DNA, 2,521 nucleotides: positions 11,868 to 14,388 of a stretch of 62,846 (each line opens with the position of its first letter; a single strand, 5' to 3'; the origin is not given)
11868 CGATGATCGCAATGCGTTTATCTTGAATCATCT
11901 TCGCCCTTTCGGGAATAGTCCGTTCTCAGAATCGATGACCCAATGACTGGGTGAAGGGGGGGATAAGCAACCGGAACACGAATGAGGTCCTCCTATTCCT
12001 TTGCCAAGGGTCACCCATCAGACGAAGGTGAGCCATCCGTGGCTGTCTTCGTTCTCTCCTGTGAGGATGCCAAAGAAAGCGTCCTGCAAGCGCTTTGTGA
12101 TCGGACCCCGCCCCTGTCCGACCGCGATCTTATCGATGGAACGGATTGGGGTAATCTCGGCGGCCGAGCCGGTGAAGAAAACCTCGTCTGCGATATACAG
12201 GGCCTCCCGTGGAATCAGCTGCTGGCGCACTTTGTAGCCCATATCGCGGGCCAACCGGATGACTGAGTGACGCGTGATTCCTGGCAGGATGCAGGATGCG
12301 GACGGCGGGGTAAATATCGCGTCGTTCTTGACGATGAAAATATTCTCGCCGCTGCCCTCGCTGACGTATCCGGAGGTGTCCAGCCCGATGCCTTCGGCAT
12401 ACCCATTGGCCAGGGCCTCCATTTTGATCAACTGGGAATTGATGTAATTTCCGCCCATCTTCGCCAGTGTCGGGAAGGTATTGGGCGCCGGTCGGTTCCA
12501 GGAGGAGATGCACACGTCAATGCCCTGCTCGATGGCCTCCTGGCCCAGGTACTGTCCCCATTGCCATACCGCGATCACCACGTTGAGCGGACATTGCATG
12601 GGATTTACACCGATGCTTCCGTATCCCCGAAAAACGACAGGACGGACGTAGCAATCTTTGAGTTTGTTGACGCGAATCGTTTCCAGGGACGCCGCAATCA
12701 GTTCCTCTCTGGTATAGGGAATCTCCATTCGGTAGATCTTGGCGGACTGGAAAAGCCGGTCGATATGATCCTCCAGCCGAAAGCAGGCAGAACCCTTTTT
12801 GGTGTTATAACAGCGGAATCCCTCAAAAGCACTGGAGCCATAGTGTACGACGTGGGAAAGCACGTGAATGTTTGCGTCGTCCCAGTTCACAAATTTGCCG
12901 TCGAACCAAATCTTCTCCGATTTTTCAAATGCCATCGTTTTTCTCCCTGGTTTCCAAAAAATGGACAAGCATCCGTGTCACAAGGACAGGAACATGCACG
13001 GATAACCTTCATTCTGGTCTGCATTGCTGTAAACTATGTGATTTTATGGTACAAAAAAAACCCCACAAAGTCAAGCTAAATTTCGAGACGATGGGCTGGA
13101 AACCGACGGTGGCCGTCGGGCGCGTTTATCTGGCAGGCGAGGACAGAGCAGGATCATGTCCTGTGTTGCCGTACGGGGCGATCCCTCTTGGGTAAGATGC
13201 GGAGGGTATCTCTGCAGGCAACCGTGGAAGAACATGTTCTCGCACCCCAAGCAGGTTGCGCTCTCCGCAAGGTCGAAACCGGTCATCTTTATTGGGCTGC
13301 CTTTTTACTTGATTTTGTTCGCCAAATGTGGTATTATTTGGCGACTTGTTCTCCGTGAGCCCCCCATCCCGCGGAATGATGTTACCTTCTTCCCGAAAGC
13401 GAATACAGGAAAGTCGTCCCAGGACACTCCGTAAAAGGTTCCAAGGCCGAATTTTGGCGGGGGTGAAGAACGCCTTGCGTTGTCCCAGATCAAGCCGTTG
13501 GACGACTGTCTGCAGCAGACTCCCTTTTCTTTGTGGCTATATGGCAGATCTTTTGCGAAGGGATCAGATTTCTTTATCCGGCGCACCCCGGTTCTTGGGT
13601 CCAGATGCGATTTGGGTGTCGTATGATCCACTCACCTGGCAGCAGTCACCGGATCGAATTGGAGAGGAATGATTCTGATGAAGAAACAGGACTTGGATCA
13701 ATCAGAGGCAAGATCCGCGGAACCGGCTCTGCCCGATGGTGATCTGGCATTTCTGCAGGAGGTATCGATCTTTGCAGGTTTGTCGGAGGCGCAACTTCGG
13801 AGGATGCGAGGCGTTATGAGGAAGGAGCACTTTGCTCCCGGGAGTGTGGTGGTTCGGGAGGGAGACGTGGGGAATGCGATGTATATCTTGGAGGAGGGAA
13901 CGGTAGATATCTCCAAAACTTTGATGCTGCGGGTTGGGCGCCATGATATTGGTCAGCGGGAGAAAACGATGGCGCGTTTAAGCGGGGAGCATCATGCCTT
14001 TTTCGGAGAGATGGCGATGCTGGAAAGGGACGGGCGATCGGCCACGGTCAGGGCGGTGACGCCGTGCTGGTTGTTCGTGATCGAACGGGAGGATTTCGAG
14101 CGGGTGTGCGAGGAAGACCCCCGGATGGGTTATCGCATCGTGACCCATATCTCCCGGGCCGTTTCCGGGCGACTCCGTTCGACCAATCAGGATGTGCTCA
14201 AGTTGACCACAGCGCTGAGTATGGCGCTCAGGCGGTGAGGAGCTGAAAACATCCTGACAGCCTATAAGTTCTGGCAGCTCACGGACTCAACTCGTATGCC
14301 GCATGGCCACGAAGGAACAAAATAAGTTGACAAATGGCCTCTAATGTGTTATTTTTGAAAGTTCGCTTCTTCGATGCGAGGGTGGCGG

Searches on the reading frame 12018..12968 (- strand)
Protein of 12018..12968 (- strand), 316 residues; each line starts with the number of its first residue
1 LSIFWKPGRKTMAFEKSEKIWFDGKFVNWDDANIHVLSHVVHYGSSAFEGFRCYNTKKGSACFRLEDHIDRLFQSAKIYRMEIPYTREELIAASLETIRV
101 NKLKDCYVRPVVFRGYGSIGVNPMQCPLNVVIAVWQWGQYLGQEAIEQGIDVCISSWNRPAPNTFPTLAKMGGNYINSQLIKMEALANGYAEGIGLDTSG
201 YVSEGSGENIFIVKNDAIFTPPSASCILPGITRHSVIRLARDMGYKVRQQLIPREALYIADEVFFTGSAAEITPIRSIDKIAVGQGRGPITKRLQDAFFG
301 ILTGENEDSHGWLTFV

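Call 109: search_protein_families(library=pfam, proteins=[window:12018-12968:-], max_evalue=0.001)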
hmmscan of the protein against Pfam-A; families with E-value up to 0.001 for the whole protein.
window:12018-12968:- (316 aa): 1 family
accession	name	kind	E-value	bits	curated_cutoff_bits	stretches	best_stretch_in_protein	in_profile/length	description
PF01063.24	Aminotran_4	-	4.6e-48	164.4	28.5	1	47-278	2-223/223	Amino-transferase class IV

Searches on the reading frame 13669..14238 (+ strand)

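Call 109: search_protein_families(library=pfam, proteins=[window:13669-14238:+], max_evalue=0.001)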
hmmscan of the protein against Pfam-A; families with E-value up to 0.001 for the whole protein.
window:13669-14238:+ (189 aa): 1 family
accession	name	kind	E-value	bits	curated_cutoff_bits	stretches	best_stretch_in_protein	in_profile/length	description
PF00027.35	cNMP_binding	-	2.7e-20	72.5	27.5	1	53-150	2-89/89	Cyclic nucleotide-binding domain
